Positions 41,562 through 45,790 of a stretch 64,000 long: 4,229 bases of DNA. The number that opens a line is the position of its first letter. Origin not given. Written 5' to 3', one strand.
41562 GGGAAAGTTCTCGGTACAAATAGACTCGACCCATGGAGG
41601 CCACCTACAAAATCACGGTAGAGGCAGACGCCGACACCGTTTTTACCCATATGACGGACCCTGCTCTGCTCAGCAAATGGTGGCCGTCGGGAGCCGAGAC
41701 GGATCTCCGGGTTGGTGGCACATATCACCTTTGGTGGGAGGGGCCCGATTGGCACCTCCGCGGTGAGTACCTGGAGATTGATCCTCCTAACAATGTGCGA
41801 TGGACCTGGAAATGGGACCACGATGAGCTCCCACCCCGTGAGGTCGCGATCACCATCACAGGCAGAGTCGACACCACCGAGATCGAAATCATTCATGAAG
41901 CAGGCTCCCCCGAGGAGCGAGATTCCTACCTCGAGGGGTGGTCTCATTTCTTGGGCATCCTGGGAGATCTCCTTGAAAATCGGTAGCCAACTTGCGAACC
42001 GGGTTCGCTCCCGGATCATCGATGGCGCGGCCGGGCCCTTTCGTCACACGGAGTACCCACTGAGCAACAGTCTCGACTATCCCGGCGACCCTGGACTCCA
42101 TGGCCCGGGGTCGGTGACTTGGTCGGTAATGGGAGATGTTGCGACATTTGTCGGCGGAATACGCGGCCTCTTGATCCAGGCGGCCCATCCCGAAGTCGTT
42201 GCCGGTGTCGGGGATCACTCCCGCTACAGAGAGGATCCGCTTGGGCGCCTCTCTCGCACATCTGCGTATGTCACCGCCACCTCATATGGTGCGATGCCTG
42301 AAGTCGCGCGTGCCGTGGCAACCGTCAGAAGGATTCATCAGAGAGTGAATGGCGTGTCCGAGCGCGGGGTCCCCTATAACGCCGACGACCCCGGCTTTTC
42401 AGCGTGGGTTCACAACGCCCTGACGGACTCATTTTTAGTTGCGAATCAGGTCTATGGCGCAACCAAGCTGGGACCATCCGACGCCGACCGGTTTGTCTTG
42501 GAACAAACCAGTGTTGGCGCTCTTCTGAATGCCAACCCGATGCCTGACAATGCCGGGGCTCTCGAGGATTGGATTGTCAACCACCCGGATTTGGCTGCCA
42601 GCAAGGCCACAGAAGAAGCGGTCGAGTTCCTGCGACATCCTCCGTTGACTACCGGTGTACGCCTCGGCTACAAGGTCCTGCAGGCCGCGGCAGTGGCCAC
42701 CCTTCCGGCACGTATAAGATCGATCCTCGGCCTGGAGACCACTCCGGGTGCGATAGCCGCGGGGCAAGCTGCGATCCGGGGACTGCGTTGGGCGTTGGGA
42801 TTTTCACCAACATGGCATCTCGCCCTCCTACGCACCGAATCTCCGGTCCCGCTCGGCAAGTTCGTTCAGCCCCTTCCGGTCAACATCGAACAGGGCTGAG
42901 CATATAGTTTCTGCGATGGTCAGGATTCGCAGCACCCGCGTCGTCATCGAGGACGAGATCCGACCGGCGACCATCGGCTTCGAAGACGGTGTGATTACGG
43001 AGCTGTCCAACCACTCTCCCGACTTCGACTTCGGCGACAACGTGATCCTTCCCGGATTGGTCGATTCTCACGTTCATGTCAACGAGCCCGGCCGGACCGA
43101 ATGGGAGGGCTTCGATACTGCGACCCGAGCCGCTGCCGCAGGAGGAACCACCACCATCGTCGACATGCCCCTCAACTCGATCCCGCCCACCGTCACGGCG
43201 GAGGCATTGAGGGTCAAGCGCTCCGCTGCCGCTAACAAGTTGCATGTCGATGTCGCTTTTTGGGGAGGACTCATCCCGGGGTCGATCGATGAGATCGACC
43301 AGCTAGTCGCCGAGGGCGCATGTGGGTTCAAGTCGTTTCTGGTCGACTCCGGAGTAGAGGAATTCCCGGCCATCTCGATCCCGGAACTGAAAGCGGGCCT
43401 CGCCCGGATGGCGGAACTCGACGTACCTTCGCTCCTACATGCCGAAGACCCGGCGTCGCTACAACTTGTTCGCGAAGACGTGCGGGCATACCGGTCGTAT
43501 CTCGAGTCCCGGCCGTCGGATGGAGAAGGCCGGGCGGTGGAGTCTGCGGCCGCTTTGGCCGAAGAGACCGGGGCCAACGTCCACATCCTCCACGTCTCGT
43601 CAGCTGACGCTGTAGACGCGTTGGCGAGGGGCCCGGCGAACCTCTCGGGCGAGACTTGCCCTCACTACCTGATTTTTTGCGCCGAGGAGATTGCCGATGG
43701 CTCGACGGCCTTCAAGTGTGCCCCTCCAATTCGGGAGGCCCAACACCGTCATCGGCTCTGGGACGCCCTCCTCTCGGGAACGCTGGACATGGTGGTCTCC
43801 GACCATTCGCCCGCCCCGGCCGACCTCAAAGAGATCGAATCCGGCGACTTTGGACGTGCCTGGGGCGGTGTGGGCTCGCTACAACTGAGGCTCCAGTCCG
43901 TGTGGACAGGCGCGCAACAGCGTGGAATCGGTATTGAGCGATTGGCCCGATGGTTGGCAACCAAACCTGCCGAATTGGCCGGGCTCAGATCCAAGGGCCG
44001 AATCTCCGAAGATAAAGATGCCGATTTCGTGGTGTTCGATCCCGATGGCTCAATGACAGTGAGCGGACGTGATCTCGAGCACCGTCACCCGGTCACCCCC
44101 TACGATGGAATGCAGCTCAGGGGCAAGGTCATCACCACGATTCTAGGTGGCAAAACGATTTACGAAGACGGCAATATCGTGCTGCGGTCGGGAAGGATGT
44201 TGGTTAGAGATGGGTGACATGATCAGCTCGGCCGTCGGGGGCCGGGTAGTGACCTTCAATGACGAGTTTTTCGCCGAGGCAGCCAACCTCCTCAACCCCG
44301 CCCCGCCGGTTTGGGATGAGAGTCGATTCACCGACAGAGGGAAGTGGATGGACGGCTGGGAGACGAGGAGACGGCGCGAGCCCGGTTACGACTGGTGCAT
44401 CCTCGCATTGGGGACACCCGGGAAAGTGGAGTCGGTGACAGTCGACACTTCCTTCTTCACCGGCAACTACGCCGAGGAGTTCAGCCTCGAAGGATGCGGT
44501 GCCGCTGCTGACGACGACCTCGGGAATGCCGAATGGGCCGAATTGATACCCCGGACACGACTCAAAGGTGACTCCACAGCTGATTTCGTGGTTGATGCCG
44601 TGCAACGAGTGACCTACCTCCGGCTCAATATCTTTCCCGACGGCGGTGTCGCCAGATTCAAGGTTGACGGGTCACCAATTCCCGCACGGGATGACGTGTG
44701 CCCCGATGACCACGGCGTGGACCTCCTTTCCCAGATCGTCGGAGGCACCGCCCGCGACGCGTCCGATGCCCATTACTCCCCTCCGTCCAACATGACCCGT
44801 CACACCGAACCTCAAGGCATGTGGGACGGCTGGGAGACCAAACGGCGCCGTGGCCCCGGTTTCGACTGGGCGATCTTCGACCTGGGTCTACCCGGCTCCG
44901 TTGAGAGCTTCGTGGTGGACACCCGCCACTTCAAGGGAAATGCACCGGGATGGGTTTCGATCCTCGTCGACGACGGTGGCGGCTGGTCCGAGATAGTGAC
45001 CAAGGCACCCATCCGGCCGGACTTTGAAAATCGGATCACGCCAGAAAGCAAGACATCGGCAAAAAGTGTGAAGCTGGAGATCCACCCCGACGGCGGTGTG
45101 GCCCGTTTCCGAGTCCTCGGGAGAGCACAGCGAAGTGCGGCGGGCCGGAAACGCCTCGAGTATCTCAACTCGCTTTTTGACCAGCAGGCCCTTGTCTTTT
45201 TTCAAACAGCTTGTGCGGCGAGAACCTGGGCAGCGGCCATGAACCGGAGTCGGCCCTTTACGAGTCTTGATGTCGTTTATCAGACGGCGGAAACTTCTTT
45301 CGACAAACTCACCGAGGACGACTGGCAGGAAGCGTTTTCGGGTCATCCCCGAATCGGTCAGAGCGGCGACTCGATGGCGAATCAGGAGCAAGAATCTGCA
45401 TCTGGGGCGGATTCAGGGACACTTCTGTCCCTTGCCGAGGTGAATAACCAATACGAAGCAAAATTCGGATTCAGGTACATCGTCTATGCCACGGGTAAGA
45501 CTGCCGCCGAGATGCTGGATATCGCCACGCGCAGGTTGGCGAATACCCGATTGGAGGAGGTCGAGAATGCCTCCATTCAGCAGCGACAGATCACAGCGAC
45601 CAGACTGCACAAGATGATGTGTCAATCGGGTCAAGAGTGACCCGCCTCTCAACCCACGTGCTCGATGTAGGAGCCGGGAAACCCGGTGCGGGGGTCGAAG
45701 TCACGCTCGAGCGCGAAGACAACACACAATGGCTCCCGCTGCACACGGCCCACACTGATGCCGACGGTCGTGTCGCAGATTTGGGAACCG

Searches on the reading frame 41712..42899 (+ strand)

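Call 63: search_protein_families(library=pfam, proteins=[window:41712-42899:+], max_evalue=0.00001)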
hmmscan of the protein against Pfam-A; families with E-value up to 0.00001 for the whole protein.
window:41712-42899:+ (395 aa): 1 family
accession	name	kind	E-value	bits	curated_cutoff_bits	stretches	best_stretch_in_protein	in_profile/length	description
PF09995.15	MPAB_Lcp_cat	-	3.1e-47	162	23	1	137-360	1-231/231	ER-bound oxygenase mpaB/B'/Rubber oxygenase, catalytic domain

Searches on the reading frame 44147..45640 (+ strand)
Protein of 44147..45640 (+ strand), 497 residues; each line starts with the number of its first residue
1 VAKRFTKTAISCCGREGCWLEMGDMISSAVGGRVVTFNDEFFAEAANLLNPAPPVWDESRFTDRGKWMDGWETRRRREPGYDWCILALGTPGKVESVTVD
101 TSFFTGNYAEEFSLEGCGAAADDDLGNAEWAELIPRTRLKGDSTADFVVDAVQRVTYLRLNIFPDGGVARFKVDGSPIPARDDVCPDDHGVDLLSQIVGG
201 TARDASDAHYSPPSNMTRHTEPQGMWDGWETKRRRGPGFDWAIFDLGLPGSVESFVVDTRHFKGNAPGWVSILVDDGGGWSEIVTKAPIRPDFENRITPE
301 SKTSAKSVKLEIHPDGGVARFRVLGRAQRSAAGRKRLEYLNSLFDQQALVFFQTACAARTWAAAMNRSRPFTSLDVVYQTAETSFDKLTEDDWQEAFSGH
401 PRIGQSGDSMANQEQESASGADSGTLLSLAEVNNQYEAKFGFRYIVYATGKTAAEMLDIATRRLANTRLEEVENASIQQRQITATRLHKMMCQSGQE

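Call 63: search_protein_families(library=pfam, proteins=[window:44147-45640:+], max_evalue=0.00001)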
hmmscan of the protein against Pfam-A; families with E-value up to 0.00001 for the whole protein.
window:44147-45640:+ (497 aa): 2 families
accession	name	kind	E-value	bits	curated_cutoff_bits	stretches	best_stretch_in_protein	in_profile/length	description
PF03561.21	Allantoicase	-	1.1e-84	282.3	27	2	31-176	1-153/155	Allantoicase repeat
PF09349.15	OHCU_decarbox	-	2.2e-33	116.4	24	1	341-487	1-154/155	OHCU decarboxylase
